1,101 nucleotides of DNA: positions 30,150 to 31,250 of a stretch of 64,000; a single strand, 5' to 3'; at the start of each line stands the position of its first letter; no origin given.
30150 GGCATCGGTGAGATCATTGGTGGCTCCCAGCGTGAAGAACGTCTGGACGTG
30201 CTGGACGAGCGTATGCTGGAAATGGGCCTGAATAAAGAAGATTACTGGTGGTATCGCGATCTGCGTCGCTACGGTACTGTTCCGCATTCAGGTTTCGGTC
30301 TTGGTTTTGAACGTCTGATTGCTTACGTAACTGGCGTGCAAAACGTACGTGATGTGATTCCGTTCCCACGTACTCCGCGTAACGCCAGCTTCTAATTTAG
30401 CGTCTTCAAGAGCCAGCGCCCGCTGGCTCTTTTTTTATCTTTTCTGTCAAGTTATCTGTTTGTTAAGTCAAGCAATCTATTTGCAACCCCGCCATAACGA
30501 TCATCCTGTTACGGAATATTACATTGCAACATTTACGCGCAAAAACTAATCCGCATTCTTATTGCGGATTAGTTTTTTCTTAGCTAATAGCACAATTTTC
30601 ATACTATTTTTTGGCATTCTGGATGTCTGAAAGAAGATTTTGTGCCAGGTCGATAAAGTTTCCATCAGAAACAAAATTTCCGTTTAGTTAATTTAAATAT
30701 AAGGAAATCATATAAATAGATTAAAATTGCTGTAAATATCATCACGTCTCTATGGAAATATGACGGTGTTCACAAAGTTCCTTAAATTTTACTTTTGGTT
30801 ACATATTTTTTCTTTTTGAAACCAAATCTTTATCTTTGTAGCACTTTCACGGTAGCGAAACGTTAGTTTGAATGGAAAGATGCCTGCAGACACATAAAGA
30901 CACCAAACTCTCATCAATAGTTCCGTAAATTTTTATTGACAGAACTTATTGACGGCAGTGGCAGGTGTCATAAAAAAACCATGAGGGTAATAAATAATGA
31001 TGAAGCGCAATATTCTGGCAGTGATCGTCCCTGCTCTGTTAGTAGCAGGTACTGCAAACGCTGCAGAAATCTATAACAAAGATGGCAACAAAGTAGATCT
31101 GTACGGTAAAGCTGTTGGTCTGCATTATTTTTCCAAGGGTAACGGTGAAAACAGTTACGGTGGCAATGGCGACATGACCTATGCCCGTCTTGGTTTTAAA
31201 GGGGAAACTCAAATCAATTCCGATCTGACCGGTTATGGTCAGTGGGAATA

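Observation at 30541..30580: Orphan perfect palindrome with terminator architecture in the asnS-ompF spacer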

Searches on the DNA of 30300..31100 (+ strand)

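Call 7: search_rna_families(source=window, start=30300, end=31100, threshold=evalue, max_evalue=10)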
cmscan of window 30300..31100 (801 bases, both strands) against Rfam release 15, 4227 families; matches with E-value up to 10: 11.
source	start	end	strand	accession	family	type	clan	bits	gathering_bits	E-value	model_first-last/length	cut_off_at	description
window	30790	30838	-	RF02584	KRAS_3UTR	Cis-reg;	-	22.9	49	4.7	1-49/49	no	KRAS 3' UTR cis-regulatory element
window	30542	30578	+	RF03751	mir-7445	Gene; miRNA;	-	20.3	79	1.1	1-60/60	no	mir-7445 microRNA precursor family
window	30542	30576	-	RF04205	MIR2606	Gene; miRNA;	-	19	139.7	6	1-165/165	no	MIR2606 microRNA precursor family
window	30542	30576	+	RF04205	MIR2606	Gene; miRNA;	-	18.6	139.7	7.3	1-165/165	no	MIR2606 microRNA precursor family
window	30399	30525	-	RF02053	STnc430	Gene; sRNA;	-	18.3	47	3.7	1-162/162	no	Enterobacterial sRNA STnc430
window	30541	30577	-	RF03751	mir-7445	Gene; miRNA;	-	16.9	79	8.5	9-50/60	no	mir-7445 microRNA precursor family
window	30408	30485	-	RF04184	BTnc060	Gene; sRNA;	-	16.7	228.9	6.4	131-208/213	no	Bacteroides sRNA BTnc060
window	30542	30612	-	RF01477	rli43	Gene; sRNA;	-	16.6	100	0.16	97-170/255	no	Listeria sRNA rli43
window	30489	30568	+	RF01221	snoU6-47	Gene; snRNA; snoRNA; CD-box;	-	16.3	54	9.2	1-132/132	no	Small nucleolar RNA U6-47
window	30300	30451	+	RF02606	AbsR28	Gene; sRNA;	-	14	50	2.2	65-180/180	5'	Acinetobacter sRNA 28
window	30707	30768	+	RF01296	snoU85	Gene; snRNA; snoRNA; HACA-box;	CL00082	11.2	41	1.3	1-329/329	no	Small nucleolar RNA U85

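Call 8: search_dna_similar(query=window:30396-30996:+, collection=ecoli_genomes, mode=near, rows=spread, max_rows=30)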
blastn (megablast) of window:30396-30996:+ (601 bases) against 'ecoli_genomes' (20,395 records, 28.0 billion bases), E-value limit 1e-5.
Records with a match: 5425; places in all: 5435; records where one place covers at least 80% of the query: 5417.
Genomes with a match: 5425 of 5426; with a place that covers at least 80% of the query: 5417. Places per genome that has any: lowest 1, median 1, highest 2. On chromosomes: 5431 places; on plasmids: 4.
Best place of each record, by identity: >=99% 1441; 95-99% 3950; 90-95% 34.
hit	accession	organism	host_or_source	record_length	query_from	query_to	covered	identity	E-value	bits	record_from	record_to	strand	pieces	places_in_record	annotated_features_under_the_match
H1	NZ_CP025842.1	Escherichia coli strain 720632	Homo sapiens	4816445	1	601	100%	100.0%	0e+0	1110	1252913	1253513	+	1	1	none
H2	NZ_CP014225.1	Escherichia coli str. K-12 substr. MG1655 strain K-12 ...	Homo sapiens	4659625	1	601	100%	99.8%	0e+0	1105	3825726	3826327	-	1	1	none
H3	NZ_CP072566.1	Escherichia coli strain WG5::TT12A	missing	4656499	1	601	100%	99.8%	0e+0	1105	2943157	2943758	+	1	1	none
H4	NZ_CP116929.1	Escherichia coli strain MLI105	Homo sapiens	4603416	1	601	100%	99.8%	0e+0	1105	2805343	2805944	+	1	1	none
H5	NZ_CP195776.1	Escherichia coli strain A37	cattle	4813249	1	601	100%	99.8%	0e+0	1105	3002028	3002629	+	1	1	none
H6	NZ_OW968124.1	Escherichia coli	Homo sapiens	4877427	1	601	100%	99.8%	0e+0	1105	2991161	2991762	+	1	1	none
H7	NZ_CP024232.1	Escherichia coli O6:H16 strain 2014EL-1346-6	missing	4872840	1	601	100%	99.7%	0e+0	1099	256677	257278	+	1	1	none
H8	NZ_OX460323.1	Escherichia coli strain EC0026B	Derived from parental isolate EC0026B ...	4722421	1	601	100%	99.7%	0e+0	1099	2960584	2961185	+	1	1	none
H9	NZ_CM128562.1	Escherichia coli strain 2824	chicken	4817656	1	601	100%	98.2%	0e+0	1050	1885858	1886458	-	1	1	none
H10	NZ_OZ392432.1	Escherichia coli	Homo sapiens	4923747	1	601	100%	98.0%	0e+0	1044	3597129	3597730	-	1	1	none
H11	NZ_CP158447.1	Escherichia coli strain CS6L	Chicken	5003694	1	601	100%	97.3%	0e+0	1022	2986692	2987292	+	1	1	none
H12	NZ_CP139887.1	Escherichia coli strain ECO21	Homo sapiens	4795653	1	601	100%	97.2%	0e+0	1016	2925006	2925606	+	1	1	none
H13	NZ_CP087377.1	Escherichia coli strain RIVM_C019217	Homo sapiens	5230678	1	601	100%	97.0%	0e+0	1011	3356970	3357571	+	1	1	none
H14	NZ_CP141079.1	Escherichia coli strain KE54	Homo sapiens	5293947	1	601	100%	97.0%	0e+0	1011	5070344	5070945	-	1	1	none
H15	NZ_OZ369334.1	Escherichia coli strain Esc21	not applicable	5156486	1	601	100%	97.0%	0e+0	1011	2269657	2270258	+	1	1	none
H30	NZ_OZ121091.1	Escherichia coli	Homo sapiens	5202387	1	186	31%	96.8%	3e-81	311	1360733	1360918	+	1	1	none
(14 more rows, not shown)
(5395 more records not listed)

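Call 9: get_annotated_region(hit=H2, flank=1800)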
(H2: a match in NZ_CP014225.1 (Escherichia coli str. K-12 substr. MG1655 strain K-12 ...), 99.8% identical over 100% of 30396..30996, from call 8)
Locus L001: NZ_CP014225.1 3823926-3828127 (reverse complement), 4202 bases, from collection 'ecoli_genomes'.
description: Escherichia coli str. K-12 substr. MG1655 strain K-12 chromosome, complete genome
organism: Escherichia coli str. K-12 substr. MG1655 strain K-12 substr. MG1655 (NCBI taxid 511145)
replicon: chromosome; assembly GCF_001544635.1
host: Homo sapiens; source: stool sample; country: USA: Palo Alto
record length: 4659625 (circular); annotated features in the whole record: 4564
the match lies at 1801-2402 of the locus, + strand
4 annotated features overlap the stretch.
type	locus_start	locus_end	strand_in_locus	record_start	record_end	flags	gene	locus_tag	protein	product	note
CDS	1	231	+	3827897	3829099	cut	pncB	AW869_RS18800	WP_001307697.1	nicotinate phosphoribosyltransferase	-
CDS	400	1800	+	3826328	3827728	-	asnS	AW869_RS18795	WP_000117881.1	asparagine--tRNA ligase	-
CDS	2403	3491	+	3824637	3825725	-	ompF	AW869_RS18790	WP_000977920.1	porin OmpF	-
CDS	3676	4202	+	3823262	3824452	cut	aspC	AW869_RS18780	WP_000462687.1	aspartate transaminase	-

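Call 10: search_dna_similar(query=window:30531-30590:+, collection=ecoli_genomes, mode=distant, rows=spread, max_rows=30, max_evalue=0.01)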
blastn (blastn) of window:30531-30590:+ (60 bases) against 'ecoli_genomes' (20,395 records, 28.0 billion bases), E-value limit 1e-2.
Records with a match: 5425; places in all: 5431; records where one place covers at least 80% of the query: 5425.
Genomes with a match: 5425 of 5426; with a place that covers at least 80% of the query: 5425. Places per genome that has any: lowest 1, median 1, highest 2. On chromosomes: 5427 places; on plasmids: 4.
Best place of each record, by identity: >=99% 1343; 95-99% 192; 90-95% 3871; 80-90% 19.
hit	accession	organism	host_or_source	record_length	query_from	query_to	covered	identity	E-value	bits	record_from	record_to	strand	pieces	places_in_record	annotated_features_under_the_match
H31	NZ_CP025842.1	Escherichia coli strain 720632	Homo sapiens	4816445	1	60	100%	100.0%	9e-22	109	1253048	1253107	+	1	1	none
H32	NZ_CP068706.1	Escherichia coli strain J53-p1-pV-hybrid-1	conjugation assay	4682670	1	60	100%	100.0%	9e-22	109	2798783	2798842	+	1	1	none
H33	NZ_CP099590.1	Escherichia coli strain WG1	Homo sapiens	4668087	1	60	100%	100.0%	9e-22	109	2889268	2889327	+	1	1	none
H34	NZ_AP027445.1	Escherichia coli strain EC291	Sus scrofa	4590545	1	60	100%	100.0%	9e-22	109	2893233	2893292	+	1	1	none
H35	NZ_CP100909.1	Escherichia coli strain ET776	Hoplobatrachus rugulosus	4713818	1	60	100%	100.0%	9e-22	109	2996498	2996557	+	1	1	none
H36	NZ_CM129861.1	Escherichia coli strain SW070919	wastewater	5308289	1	60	100%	100.0%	9e-22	109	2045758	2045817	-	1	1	none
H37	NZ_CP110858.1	Escherichia coli strain LST200A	Homo sapiens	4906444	1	60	100%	100.0%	9e-22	109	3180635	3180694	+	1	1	none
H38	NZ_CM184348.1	Escherichia coli strain ES4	Aquarana catesbeiana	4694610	1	60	100%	100.0%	9e-22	109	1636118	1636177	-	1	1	none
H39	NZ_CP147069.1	Escherichia coli strain JKHS004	hospital wastewater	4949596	1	60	100%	95.0%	2e-17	96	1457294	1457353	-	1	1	none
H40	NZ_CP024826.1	Escherichia coli strain CREC-544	Homo sapiens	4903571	1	60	100%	93.3%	2e-16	92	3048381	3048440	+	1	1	none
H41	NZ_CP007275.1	Escherichia coli strain O18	-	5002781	1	60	100%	93.3%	2e-16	92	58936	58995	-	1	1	none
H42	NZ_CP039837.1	Escherichia coli O55:H7 strain USDA5905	Food (meat)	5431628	1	60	100%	93.3%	2e-16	92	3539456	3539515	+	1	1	none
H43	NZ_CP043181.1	Escherichia coli O2:H6 strain PG20180057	mouse gut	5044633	1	60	100%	93.3%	2e-16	92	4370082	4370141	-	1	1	none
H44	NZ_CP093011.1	Escherichia coli strain 131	Homo sapiens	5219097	1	60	100%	93.3%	2e-16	92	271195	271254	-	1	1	none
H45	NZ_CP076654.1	Escherichia coli strain NC19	duck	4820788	1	60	100%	93.3%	2e-16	92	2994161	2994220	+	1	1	none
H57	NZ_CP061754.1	Escherichia coli O18ac:H14 strain 873.10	Bos taurus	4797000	1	60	100%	91.7%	1e-14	87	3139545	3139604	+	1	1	none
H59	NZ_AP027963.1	Escherichia coli strain VE-T9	-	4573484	1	60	100%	90.0%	1e-13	82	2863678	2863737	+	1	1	none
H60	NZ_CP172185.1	Escherichia coli strain GF60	chicken meat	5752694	1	48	80%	93.8%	6e-11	74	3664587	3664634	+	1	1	none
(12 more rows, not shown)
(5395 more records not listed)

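Call 12: get_annotated_region(hit=H40, flank=500)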
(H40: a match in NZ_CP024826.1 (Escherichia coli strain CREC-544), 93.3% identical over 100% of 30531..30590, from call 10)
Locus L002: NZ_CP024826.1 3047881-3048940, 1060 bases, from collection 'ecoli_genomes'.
description: Escherichia coli strain CREC-544 chromosome, complete genome
organism: Escherichia coli strain CREC-544 (NCBI taxid 562)
replicon: chromosome; assembly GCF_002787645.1
host: Homo sapiens; source: Rectal swab; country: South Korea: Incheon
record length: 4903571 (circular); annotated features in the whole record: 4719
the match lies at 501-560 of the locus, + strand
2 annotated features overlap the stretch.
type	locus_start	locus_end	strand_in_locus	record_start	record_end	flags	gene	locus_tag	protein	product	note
CDS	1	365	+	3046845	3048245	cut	asnS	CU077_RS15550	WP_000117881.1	asparagine--tRNA ligase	-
CDS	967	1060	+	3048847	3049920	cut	ompF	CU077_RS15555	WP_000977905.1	porin OmpF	-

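Call 13: get_annotated_region(hit=H42, flank=500)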
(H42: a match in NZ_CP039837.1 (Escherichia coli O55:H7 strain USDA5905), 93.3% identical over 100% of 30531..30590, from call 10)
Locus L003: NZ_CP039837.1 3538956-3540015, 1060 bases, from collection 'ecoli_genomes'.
description: Escherichia coli O55:H7 strain USDA5905 chromosome, complete genome
organism: Escherichia coli O55:H7 strain USDA5905 (NCBI taxid 244320)
replicon: chromosome; assembly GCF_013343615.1
host: -; source: Food (meat); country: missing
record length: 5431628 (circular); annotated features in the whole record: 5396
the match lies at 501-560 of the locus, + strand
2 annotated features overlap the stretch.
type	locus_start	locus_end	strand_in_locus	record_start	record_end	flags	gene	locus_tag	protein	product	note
CDS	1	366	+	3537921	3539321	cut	asnS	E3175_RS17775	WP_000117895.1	asparagine--tRNA ligase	-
CDS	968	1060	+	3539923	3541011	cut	ompF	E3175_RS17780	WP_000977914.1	porin OmpF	-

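Call 14: get_annotated_region(hit=H57, flank=500)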
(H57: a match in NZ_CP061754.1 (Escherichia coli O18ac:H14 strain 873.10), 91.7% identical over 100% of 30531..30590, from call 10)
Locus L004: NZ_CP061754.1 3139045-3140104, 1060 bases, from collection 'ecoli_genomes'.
description: Escherichia coli O18ac:H14 strain 873.10 chromosome, complete genome
organism: Escherichia coli O18ac:H14 strain 873.10 (NCBI taxid 2773705)
replicon: chromosome; assembly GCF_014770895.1
host: Bos taurus; source: beef trimmings; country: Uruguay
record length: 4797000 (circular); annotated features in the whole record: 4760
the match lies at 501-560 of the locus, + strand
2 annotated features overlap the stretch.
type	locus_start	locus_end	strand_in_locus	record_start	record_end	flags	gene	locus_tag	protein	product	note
CDS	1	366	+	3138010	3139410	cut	asnS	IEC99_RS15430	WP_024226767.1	asparagine--tRNA ligase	-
CDS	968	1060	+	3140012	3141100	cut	ompF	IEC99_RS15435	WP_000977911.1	porin OmpF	-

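Call 15: get_annotated_region(hit=H59, flank=500)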
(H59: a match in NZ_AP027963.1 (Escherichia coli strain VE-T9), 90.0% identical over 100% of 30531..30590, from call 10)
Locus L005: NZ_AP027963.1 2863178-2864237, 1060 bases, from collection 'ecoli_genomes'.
description: Escherichia coli strain VE-T9 chromosome, complete genome
organism: Escherichia coli strain VE-T9 (NCBI taxid 562)
replicon: chromosome; assembly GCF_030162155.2
host: -; source: -; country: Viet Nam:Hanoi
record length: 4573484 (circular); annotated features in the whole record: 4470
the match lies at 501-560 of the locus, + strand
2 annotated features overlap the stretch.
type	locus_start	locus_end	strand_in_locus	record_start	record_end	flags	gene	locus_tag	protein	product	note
CDS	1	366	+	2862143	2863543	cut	asnS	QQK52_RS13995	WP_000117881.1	asparagine--tRNA ligase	-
CDS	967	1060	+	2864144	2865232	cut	ompF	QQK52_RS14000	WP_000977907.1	porin OmpF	-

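Call 16: get_annotated_region(hit=H39, flank=500)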
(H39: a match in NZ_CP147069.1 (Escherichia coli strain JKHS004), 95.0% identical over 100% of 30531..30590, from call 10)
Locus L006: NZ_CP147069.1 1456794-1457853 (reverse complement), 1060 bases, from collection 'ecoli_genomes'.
description: Escherichia coli strain JKHS004 chromosome, complete genome
organism: Escherichia coli strain JKHS004 (NCBI taxid 562)
replicon: chromosome; assembly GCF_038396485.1
host: -; source: hospital wastewater; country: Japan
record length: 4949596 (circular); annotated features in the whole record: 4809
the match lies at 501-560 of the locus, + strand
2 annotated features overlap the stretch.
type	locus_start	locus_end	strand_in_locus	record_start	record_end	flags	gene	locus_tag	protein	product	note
CDS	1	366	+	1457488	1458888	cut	asnS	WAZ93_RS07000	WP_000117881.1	asparagine--tRNA ligase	-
CDS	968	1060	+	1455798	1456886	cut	ompF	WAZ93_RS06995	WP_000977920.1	porin OmpF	-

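Call 17: get_annotated_region(hit=H60, flank=500)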
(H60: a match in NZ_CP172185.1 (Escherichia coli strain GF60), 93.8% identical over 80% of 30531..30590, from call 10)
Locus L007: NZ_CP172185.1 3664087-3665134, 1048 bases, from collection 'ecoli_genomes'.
description: Escherichia coli strain GF60 chromosome, complete genome
organism: Escherichia coli strain GF60 (NCBI taxid 562)
replicon: chromosome; assembly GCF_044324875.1
host: -; source: chicken meat; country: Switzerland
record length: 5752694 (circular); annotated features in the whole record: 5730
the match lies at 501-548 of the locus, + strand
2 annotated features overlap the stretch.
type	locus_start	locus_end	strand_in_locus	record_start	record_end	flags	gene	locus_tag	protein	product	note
CDS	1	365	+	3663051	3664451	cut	asnS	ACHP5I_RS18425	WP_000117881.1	asparagine--tRNA ligase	-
CDS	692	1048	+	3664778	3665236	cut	tnpA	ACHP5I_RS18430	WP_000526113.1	IS200/IS605-like element IS200C family transposase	-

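Call 28: search_dna_similar(query=window:30541-30577:+, collection=ecoli_genomes, mode=distant, rows=spread, max_rows=40, max_evalue=10)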
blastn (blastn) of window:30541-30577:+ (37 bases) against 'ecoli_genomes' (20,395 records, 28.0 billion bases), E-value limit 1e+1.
Records with a match: 5425; places in all: 10520; records where one place covers at least 80% of the query: 5425.
Genomes with a match: 5425 of 5426; with a place that covers at least 80% of the query: 5425. Places per genome that has any: lowest 1, median 2, highest 4. On chromosomes: 10512 places; on plasmids: 8.
Best place of each record, by identity: >=99% 1416; 95-99% 548; 90-95% 3201; 80-90% 260.
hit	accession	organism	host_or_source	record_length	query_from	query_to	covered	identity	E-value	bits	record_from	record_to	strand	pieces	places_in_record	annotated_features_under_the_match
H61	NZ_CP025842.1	Escherichia coli strain 720632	Homo sapiens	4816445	1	37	100%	100.0%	7e-10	68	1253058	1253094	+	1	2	none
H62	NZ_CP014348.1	Escherichia coli str. K-12 substr. MG1655 strain JW5437-1 ...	laboratory strain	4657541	1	37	100%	100.0%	7e-10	68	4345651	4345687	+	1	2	none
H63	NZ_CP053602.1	Escherichia coli BL21(DE3) strain BL21(DE3)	not applicable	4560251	1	37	100%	100.0%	7e-10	68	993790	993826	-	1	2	none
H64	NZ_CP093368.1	Escherichia coli strain EV36 mutant 1a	missing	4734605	1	37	100%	100.0%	7e-10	68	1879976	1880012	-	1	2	none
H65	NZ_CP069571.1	Escherichia coli strain FDAARGOS_1250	Homo sapiens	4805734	1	37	100%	100.0%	7e-10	68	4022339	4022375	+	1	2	none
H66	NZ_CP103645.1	Escherichia coli strain 961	Homo sapiens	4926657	1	37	100%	100.0%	7e-10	68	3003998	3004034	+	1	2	none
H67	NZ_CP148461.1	Escherichia coli strain Z1323CEC0008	Chicken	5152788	1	37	100%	100.0%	7e-10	68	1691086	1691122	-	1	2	none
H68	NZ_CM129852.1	Escherichia coli strain SW07163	wastewater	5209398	1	37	100%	100.0%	7e-10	68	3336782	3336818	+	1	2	none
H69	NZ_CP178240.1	Escherichia coli strain JW-5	not collected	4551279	1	37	100%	100.0%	7e-10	68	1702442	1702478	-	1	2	none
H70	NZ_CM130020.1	Escherichia coli strain EEC_W5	Gallus gallus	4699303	1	37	100%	100.0%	7e-10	68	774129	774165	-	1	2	none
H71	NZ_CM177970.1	Escherichia coli strain B25FEP-TDT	laboratory strain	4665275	1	37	100%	100.0%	7e-10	68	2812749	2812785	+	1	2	none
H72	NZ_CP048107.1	Escherichia coli strain 201609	Homo sapiens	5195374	1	37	100%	97.3%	3e-8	64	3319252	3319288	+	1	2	none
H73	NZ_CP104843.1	Escherichia coli strain DFL.5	pantropical spotted dolphin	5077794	1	37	100%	97.3%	3e-8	64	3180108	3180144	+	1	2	none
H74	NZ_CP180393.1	Escherichia coli strain JMK_KBN3987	Homo sapiens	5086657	1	37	100%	97.3%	3e-8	64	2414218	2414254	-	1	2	none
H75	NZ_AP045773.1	Escherichia coli strain 23CRST013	Homo sapiens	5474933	1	37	100%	97.3%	3e-8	64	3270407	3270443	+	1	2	none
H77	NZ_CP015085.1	Escherichia coli O25b:H4 strain O25b:H4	Homo sapiens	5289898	1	37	100%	94.6%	3e-7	59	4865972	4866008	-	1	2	none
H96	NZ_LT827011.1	Escherichia coli O127:H6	Homo sapiens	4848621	1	37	100%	94.6%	3e-7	59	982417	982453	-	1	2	none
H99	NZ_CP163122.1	Escherichia coli strain W21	Homo sapiens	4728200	1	37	100%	89.2%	2e-4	50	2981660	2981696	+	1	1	none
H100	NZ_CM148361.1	Escherichia coli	Homo sapiens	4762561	1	37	100%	86.5%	8e-3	46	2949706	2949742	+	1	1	none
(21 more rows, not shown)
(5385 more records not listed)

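Call 48: get_annotated_region(hit=H30, flank=2500)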
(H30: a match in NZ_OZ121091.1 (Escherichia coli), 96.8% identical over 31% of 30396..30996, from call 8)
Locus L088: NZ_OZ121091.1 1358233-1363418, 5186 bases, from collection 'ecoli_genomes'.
description: Escherichia coli isolate 366_BP0076 chromosome c, complete sequence
organism: Escherichia coli (NCBI taxid 562)
replicon: chromosome; assembly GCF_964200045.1
host: Homo sapiens; source: urine; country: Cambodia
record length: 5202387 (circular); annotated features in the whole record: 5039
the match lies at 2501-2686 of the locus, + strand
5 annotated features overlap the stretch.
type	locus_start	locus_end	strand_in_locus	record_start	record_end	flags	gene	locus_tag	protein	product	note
CDS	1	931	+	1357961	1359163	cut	pncB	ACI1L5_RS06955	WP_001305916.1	nicotinate phosphoribosyltransferase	-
CDS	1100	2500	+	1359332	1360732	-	asnS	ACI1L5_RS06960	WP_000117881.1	asparagine--tRNA ligase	-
CDS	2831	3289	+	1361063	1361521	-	tnpA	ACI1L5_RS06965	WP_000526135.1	IS200/IS605-like element IS200C family transposase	-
CDS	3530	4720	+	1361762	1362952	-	aspC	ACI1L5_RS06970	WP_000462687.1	aspartate transaminase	-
CDS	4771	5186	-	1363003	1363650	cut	gloC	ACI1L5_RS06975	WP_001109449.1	hydroxyacylglutathione hydrolase GloC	-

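Call 58: get_annotated_region(hit=H77, flank=200)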
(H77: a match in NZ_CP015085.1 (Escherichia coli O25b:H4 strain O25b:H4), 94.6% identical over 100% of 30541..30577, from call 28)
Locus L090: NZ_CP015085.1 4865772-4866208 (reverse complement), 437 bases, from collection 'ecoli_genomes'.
description: Escherichia coli O25b:H4 chromosome, complete genome
organism: Escherichia coli O25b:H4 strain O25b:H4 (NCBI taxid 941280)
replicon: chromosome; assembly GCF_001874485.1
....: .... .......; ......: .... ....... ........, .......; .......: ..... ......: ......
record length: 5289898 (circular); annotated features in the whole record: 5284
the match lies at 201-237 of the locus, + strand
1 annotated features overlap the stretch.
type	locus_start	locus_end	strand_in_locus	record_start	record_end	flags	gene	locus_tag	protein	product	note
CDS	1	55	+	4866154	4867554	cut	asnS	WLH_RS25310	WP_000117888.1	asparagine--tRNA ligase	-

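Call 59: get_annotated_region(hit=H96, flank=200)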
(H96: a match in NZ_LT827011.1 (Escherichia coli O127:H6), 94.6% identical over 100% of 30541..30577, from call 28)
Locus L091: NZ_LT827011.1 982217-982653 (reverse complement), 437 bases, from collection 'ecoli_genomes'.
description: Escherichia coli O127:H6 isolate EPEC E2348/69 variety 2 chromosome 1, complete sequence
organism: Escherichia coli O127:H6 (NCBI taxid 168807)
replicon: chromosome; assembly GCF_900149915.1
host: Homo sapiens; source: Sanger Centre via Imperial College; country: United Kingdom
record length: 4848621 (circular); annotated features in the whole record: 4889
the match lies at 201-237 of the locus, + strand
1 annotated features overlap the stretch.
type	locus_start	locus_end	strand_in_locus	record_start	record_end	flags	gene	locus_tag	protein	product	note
CDS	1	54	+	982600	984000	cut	asnS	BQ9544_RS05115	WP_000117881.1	asparagine--tRNA ligase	-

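Call 62: get_annotated_region(hit=H99, flank=200)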
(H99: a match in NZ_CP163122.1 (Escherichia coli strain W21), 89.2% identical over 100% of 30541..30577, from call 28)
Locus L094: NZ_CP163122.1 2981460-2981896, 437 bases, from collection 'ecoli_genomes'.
description: Escherichia coli strain W21 isolate China:Kunming chromosome, complete genome
organism: Escherichia coli strain W21 (NCBI taxid 562)
replicon: chromosome; assembly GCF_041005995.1
host: Homo sapiens; source: secretion; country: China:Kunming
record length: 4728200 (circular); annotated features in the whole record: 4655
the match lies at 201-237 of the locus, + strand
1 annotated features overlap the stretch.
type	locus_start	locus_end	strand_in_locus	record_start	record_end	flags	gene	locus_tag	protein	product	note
CDS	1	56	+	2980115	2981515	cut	asnS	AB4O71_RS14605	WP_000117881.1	asparagine--tRNA ligase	-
